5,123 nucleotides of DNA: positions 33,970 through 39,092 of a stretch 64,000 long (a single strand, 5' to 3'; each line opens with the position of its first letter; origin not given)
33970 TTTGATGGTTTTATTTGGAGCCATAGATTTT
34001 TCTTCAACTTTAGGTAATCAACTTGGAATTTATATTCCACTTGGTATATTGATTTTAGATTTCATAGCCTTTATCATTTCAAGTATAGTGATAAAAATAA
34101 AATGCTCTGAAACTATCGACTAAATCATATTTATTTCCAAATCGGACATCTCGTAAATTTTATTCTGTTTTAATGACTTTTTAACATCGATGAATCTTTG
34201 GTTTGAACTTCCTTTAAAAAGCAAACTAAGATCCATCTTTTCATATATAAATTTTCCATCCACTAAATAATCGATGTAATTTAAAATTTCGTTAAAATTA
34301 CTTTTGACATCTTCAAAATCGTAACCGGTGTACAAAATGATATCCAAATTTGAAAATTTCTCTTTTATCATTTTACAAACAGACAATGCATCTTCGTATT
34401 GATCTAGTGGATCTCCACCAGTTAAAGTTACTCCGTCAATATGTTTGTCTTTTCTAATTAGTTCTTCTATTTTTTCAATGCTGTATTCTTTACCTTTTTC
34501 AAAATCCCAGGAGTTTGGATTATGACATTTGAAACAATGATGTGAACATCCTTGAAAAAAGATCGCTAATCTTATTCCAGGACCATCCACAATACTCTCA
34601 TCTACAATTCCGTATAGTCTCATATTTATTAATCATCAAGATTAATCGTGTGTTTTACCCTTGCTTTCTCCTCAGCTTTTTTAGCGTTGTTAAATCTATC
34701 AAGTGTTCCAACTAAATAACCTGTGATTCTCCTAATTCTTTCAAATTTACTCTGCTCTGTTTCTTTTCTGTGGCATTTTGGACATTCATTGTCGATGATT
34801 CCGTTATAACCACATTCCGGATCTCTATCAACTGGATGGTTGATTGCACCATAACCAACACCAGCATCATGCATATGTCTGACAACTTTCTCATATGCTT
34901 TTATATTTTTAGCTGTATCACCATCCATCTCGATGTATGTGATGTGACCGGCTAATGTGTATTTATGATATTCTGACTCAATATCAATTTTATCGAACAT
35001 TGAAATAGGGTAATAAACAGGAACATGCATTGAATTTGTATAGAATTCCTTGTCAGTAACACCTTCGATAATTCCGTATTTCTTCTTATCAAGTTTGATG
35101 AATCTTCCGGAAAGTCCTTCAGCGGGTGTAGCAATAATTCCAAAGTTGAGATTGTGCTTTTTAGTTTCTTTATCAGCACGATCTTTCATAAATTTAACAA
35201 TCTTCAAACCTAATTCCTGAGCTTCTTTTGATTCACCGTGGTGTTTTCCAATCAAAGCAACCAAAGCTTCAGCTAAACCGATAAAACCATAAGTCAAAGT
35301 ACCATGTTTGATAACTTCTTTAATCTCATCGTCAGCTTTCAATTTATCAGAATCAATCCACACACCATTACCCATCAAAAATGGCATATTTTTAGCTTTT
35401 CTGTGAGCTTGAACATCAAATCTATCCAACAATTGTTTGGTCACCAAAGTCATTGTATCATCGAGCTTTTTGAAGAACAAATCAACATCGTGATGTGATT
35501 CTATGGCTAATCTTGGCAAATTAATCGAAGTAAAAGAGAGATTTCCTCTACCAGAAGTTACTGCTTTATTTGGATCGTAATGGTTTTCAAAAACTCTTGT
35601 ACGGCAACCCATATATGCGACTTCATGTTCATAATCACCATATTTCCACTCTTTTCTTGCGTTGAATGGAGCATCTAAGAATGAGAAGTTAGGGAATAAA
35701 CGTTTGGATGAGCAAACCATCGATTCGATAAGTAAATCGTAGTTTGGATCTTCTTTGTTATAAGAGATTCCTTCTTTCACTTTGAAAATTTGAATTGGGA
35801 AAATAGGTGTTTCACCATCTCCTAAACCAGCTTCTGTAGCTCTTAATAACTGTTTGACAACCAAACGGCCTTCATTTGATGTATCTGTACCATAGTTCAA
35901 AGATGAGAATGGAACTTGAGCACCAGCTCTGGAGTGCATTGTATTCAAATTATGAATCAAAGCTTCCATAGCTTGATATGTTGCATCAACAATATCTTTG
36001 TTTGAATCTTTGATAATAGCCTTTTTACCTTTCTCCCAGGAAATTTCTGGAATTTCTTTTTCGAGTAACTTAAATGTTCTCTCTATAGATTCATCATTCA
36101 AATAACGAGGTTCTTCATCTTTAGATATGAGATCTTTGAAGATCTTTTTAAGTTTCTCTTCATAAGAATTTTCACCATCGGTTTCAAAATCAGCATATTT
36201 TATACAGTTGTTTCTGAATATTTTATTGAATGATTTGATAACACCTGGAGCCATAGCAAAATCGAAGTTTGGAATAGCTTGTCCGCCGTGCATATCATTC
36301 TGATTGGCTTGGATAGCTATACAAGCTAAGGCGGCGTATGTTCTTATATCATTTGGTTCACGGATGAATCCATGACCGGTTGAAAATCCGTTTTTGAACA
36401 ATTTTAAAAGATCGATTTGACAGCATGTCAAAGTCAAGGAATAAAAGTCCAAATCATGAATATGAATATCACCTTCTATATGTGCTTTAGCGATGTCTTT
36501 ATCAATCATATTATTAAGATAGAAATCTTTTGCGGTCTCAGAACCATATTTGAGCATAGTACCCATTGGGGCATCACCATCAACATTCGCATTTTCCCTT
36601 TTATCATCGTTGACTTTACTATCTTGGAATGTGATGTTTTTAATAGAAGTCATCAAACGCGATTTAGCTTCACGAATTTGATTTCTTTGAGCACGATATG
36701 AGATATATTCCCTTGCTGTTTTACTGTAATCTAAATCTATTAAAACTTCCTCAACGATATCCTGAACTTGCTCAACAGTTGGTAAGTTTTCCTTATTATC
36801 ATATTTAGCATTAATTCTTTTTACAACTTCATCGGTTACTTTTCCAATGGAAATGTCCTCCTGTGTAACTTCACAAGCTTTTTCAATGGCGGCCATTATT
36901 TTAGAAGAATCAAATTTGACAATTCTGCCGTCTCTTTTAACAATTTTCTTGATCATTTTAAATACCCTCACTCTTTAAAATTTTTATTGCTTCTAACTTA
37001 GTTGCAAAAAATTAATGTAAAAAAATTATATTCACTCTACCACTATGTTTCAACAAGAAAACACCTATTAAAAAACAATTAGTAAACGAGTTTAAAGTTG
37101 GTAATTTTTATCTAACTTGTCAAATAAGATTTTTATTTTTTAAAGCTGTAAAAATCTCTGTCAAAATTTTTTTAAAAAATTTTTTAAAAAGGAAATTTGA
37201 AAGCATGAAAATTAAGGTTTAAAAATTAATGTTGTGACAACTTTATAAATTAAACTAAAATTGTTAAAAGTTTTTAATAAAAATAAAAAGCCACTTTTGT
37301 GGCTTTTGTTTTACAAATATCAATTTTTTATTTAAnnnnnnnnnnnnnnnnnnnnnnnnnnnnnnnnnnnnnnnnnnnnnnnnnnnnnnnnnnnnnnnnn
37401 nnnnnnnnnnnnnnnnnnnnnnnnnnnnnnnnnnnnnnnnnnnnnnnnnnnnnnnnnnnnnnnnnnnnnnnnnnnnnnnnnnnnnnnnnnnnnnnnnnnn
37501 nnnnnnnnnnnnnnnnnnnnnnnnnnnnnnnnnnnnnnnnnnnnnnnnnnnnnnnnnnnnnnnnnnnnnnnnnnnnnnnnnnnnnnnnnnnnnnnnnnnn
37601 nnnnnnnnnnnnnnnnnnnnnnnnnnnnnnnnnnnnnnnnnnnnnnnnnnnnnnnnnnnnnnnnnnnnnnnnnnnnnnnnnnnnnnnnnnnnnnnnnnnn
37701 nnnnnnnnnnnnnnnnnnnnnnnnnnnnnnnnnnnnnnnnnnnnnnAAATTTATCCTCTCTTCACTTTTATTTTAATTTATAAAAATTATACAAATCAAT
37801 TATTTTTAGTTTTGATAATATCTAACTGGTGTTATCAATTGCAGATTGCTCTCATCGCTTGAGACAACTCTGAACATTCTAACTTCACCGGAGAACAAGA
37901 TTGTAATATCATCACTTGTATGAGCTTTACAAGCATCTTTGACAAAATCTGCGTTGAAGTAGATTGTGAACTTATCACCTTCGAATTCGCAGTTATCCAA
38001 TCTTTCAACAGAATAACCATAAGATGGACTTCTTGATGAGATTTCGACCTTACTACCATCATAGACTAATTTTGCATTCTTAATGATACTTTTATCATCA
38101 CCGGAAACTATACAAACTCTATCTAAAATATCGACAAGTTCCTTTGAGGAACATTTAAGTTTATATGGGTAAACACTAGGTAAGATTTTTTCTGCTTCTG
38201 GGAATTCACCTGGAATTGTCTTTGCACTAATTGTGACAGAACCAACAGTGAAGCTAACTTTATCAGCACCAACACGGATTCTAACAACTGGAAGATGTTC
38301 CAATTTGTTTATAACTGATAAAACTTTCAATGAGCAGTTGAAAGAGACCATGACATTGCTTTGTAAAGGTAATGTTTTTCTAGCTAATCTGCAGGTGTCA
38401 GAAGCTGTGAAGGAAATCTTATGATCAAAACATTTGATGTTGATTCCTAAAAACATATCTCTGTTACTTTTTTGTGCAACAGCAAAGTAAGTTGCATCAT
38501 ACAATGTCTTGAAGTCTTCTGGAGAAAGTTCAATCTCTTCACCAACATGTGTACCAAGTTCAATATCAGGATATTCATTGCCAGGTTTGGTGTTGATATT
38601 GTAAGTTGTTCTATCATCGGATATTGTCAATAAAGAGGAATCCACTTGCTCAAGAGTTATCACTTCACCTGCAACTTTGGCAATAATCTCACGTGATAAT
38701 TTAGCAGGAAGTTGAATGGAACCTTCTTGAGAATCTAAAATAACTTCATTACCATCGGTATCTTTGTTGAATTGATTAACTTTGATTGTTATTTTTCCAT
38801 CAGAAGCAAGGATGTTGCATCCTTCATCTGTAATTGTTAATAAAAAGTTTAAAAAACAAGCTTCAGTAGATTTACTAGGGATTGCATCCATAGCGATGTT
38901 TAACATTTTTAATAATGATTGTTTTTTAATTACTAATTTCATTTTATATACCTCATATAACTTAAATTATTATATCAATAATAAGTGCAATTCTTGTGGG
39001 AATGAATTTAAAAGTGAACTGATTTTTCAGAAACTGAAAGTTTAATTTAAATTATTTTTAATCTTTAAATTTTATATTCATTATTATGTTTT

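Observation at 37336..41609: Rearranged origin gene order: dnaN inverted and co-operonic with a SOR-like gene, dnaA followed by a tyrosine phosphatase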

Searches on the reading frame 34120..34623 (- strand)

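Call 5: search_protein_families(library=pfam, proteins=[window:34120-34623:-])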
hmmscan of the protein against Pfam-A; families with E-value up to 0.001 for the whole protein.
window:34120-34623:- (167 aa): 2 families
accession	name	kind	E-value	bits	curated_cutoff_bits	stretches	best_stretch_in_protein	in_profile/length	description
PF13353.11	Fer4_12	-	9.7e-42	142.9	22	1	12-144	1-136/137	4Fe-4S single cluster domain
PF04055.27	Radical_SAM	-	4e-10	40.6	29.5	1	21-99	2-84/166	Radical SAM superfamily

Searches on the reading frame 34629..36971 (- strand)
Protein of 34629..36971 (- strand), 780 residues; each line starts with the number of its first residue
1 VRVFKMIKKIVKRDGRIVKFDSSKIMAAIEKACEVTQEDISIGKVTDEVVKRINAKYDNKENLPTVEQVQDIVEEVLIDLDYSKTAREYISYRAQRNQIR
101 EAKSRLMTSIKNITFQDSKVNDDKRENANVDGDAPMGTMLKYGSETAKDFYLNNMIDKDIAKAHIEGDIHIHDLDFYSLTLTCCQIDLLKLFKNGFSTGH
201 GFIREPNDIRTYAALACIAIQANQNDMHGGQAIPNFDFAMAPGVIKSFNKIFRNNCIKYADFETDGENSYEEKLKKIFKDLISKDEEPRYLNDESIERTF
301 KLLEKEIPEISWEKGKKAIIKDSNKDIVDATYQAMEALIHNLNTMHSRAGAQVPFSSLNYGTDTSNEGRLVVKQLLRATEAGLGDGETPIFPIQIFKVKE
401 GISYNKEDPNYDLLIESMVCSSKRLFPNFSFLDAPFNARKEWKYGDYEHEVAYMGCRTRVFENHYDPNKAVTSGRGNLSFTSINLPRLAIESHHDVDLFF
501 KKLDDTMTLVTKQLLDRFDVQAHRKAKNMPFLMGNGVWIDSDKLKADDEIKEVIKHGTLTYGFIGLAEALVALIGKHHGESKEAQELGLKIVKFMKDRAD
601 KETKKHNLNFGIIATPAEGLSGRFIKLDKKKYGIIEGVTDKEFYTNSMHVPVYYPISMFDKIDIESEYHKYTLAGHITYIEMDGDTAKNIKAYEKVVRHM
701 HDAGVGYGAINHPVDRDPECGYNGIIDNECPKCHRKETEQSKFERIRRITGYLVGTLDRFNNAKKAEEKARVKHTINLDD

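Call 5: search_protein_families(library=pfam, proteins=[window:34629-36971:-])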
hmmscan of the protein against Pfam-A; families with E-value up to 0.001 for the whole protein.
window:34629-36971:- (780 aa): 4 families
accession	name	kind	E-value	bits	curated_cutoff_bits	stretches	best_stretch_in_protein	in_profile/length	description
PF13597.11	NRDD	-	2.1e-201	670.9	26.2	1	126-774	1-562/562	Anaerobic ribonucleoside-triphosphate reductase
PF03477.21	ATP-cone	-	4.1e-22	79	25.8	1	9-97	2-87/88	ATP cone domain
PF01228.26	Gly_radical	-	2.2e-05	25.4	22.2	1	656-754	5-103/106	Glycine radical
PF11230.13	YjjI-like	-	0.00031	19.7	23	0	478-705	225-428/485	Glycyl radical enzyme YjjI-like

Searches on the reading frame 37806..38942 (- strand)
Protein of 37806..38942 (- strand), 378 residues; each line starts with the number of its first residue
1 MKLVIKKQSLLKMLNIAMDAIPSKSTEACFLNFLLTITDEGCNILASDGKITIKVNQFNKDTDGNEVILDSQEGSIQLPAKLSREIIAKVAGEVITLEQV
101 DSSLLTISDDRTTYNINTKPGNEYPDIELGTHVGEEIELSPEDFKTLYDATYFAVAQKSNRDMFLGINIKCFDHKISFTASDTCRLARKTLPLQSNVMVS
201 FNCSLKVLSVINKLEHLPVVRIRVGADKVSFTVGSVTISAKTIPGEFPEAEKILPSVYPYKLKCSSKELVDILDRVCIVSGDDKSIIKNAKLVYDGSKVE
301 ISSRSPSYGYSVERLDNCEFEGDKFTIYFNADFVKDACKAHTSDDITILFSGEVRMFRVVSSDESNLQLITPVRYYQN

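Call 5: search_protein_families(library=pfam, proteins=[window:37806-38942:-])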
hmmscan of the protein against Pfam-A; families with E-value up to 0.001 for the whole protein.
window:37806-38942:- (378 aa): 3 families
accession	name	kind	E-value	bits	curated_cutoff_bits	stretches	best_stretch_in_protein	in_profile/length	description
PF00712.24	DNA_pol3_beta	-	1.7e-19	70.5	24.4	1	1-127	1-119/120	DNA polymerase III beta subunit, N-terminal domain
PF02768.20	DNA_pol3_beta_3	-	1.5e-12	47.8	27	1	252-372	2-119/121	DNA polymerase III beta subunit, C-terminal domain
PF02767.21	DNA_pol3_beta_2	-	2.4e-11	44.3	27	1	139-249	2-116/116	DNA polymerase III beta subunit, central domain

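Call 6: search_protein_families(library=ncbifam, proteins=[window:37806-38942:-])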
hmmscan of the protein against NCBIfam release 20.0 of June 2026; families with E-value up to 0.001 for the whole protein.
window:37806-38942:- (378 aa): 3 families
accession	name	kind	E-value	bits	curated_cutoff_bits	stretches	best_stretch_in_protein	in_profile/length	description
TIGR00663.1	dnan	equivalog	5.9e-47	160.4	137.65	1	1-374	1-366/367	DNA polymerase III subunit beta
NF004184.0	PRK05643.3-2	equivalog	1.8e-37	129.2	443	1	1-372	1-372/375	DNA polymerase III subunit beta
NF011508.0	PRK14946.1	equivalog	2.2e-30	106.1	513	1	1-370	1-361/366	DNA polymerase III subunit beta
